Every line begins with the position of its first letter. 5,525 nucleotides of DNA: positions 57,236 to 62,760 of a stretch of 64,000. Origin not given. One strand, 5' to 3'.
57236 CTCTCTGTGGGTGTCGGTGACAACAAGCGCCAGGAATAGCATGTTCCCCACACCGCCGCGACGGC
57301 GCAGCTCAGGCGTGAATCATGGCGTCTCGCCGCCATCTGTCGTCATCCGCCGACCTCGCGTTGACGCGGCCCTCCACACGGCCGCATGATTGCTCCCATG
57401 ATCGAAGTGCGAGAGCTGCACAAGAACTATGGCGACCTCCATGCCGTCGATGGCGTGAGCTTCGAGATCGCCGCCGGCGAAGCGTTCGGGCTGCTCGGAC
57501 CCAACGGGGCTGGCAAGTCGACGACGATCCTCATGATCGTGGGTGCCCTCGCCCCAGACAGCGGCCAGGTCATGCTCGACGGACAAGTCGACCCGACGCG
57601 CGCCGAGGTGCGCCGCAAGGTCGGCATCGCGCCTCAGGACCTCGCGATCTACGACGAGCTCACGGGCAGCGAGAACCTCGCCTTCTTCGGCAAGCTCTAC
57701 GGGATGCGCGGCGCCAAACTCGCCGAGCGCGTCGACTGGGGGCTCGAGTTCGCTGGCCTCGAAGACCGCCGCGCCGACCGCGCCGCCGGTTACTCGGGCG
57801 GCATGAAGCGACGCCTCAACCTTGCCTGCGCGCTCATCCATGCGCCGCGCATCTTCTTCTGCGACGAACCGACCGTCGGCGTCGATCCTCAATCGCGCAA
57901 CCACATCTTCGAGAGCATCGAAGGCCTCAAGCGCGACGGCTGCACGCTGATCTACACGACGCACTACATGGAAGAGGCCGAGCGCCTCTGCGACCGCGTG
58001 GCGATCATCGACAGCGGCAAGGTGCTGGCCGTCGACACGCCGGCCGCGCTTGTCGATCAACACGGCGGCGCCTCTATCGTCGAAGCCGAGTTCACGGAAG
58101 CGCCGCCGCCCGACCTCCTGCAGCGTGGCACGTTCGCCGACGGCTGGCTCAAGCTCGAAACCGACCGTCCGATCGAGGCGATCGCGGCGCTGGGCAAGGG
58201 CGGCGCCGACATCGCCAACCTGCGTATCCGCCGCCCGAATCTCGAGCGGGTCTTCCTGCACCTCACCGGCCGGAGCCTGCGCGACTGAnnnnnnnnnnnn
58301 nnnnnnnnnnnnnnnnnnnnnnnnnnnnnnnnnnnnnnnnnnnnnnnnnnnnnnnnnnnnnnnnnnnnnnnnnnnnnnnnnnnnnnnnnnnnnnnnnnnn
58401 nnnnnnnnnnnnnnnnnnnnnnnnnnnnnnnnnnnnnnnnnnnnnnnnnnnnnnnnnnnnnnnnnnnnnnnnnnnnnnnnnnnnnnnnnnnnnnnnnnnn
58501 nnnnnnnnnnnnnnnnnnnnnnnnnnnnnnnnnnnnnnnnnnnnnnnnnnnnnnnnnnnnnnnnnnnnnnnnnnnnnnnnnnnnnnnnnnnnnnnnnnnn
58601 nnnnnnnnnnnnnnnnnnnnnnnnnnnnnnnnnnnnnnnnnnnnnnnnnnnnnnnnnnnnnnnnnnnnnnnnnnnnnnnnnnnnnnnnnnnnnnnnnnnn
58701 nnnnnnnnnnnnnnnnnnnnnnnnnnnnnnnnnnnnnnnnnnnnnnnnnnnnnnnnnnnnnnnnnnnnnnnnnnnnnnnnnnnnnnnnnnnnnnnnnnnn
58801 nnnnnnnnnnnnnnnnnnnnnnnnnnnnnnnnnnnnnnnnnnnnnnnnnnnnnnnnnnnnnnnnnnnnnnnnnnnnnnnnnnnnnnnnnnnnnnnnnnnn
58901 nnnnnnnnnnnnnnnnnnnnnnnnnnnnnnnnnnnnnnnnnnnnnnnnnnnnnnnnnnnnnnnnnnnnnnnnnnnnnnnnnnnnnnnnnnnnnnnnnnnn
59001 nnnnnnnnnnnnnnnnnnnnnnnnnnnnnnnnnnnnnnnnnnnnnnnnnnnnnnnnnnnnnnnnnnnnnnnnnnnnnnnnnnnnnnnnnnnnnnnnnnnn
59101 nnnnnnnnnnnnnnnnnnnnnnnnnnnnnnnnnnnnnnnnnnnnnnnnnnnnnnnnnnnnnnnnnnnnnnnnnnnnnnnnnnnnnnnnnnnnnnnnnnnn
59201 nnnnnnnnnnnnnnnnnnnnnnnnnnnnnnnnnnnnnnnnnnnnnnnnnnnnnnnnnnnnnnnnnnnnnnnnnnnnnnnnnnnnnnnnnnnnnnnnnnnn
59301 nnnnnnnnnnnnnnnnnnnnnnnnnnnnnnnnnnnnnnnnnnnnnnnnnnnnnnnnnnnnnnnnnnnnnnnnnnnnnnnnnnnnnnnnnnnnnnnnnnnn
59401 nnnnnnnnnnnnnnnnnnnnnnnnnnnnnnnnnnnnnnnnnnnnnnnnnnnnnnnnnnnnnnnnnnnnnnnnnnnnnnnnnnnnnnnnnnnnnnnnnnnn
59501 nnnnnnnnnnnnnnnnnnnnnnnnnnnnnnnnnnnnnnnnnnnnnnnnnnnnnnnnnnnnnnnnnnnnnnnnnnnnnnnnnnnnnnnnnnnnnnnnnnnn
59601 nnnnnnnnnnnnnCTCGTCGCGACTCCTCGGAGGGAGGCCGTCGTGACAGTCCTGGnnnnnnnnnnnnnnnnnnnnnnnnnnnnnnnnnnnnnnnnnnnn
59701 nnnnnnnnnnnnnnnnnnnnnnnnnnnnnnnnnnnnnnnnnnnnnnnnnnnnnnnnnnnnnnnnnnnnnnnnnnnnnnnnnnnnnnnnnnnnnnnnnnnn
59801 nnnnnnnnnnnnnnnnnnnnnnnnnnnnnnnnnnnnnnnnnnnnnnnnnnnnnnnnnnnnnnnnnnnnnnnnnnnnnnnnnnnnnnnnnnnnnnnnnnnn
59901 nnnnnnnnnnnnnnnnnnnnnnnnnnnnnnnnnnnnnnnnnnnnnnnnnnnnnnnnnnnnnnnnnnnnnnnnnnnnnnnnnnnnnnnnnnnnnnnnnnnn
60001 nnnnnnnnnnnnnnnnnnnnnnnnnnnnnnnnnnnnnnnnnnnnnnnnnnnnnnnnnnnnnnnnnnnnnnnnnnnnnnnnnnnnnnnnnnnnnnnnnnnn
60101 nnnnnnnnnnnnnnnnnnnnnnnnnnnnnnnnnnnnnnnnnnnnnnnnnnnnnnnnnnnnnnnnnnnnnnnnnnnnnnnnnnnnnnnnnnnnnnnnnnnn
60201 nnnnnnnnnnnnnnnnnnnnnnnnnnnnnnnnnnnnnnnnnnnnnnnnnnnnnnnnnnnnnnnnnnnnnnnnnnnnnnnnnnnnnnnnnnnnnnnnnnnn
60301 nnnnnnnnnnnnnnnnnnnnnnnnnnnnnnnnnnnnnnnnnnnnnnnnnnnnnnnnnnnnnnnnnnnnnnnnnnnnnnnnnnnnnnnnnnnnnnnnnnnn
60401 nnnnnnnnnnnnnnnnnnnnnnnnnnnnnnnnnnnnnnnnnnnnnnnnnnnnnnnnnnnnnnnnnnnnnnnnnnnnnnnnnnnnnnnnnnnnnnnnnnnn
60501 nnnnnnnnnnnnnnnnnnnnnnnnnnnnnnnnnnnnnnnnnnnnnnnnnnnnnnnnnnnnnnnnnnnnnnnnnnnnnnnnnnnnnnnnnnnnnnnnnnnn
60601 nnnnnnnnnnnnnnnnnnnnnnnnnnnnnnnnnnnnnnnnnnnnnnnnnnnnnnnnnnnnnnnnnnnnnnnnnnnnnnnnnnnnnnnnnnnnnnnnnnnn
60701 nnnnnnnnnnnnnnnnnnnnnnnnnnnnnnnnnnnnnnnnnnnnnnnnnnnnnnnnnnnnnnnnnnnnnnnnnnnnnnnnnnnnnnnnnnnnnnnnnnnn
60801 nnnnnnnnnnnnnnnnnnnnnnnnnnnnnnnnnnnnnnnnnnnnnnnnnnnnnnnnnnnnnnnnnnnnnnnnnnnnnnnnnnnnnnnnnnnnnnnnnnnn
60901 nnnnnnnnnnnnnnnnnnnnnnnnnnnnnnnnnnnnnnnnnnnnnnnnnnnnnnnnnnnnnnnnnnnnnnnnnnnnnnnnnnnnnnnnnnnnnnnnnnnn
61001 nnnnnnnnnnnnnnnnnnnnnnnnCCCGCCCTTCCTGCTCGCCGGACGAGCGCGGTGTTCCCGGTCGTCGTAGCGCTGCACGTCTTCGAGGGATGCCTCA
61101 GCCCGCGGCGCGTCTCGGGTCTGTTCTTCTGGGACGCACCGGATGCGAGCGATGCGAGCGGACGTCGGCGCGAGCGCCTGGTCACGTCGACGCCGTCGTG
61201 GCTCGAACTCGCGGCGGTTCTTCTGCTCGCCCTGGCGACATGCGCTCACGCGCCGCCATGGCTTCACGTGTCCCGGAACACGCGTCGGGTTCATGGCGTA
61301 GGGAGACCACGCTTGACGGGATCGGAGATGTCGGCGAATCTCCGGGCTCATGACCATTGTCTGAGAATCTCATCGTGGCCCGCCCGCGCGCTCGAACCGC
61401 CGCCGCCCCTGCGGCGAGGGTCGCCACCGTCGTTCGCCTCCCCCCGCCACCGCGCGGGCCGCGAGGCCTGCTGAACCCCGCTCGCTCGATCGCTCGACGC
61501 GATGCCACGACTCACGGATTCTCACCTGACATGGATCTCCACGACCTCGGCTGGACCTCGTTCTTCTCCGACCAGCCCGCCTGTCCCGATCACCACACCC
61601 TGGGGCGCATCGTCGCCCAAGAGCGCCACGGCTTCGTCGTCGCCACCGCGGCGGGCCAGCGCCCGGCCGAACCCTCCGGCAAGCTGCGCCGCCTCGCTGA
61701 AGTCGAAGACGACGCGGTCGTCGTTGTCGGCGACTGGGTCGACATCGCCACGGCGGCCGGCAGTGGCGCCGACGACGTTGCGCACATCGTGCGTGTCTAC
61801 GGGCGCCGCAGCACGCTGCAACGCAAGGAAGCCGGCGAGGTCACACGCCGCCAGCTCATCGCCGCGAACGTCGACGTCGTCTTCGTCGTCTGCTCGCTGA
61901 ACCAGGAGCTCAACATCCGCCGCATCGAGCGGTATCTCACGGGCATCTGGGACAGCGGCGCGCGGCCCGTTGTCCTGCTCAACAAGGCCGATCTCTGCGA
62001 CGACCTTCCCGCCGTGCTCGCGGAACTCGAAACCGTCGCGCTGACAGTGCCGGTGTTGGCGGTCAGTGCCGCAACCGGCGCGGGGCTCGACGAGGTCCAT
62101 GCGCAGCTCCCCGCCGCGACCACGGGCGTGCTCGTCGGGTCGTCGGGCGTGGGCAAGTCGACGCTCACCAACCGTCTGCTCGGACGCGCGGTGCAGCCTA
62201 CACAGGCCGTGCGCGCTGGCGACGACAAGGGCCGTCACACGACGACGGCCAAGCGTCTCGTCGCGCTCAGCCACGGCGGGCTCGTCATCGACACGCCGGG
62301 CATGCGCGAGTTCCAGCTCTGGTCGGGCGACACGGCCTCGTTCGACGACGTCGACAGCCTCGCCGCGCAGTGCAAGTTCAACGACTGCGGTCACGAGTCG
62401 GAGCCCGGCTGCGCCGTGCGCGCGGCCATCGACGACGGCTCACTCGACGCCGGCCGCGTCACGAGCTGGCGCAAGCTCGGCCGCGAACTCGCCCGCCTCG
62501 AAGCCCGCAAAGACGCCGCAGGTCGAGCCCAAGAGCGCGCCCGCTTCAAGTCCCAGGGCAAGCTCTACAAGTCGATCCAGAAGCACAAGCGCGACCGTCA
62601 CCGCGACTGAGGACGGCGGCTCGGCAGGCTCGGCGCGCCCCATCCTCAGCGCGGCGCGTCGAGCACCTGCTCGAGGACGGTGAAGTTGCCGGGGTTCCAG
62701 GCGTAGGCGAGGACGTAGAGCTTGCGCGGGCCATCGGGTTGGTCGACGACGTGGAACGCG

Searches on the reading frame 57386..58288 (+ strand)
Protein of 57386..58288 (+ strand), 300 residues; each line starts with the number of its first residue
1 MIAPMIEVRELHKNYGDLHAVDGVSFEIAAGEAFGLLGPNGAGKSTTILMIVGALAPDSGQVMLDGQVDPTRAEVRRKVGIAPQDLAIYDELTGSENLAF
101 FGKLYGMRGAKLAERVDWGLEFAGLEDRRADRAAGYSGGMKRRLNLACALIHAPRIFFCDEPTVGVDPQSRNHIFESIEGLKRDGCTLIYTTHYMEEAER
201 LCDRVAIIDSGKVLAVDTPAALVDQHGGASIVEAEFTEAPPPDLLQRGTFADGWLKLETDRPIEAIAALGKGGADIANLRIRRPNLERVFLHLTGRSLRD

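Call 24: search_protein_families(library=pfam, proteins=[window:57386-58288:+])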
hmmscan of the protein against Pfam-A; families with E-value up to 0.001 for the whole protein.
window:57386-58288:+ (300 aa): 2 families
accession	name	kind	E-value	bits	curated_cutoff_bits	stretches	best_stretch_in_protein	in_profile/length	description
PF00005.33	ABC_tran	-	4.1e-29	102.4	25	1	22-163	2-136/137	ABC transporter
PF13304.12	AAA_21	-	7.7e-11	43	27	1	78-193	195-298/304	AAA domain, putative AbiEii toxin, Type IV TA system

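Call 48: find_encoding_contigs(protein=window:57386-58288:+, flank=10000, max_places=4)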
Protein window:57386-58288:+ (300 aa): no gene with exactly this product is on record in the collection.

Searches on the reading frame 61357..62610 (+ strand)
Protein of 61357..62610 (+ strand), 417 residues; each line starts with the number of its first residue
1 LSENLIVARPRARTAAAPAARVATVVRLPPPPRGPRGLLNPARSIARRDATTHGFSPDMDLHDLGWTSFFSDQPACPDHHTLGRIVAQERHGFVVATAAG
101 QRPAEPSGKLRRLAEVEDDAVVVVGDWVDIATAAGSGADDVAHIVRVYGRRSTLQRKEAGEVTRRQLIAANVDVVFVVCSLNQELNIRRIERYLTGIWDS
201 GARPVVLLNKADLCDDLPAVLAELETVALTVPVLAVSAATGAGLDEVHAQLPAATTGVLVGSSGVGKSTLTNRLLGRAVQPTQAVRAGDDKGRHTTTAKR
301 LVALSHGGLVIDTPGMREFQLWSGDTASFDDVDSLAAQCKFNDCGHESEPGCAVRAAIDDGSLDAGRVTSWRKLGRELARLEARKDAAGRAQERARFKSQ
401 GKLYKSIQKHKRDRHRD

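Call 24: search_protein_families(library=pfam, proteins=[window:61357-62610:+])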
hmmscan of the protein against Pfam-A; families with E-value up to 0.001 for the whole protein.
window:61357-62610:+ (417 aa): 7 families
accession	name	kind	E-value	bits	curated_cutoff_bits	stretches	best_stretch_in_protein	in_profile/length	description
PF03193.22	RsgA_GTPase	-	1.4e-50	171.9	30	1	148-322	2-174/174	RsgA GTPase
PF01926.29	MMR_HSR1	-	2.5e-07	31.2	21.9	1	258-317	3-58/113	50S ribosome-binding GTPase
PF02421.24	FeoB_N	-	4.7e-06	26.6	27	0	139-250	46-155/156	Ferrous iron transport protein B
PF00009.33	GTP_EFTU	-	1e-05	25.7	26.5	0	169-248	90-179/188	Elongation factor Tu GTP binding domain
PF00005.33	ABC_tran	-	0.00031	21.8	25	1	244-284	1-41/137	ABC transporter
PF04548.22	AIG1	-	0.00032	20.5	27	1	258-320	4-63/212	AIG1 family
PF00350.29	Dynamin_N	-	0.00072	20.1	27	0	258-284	2-28/168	Dynamin family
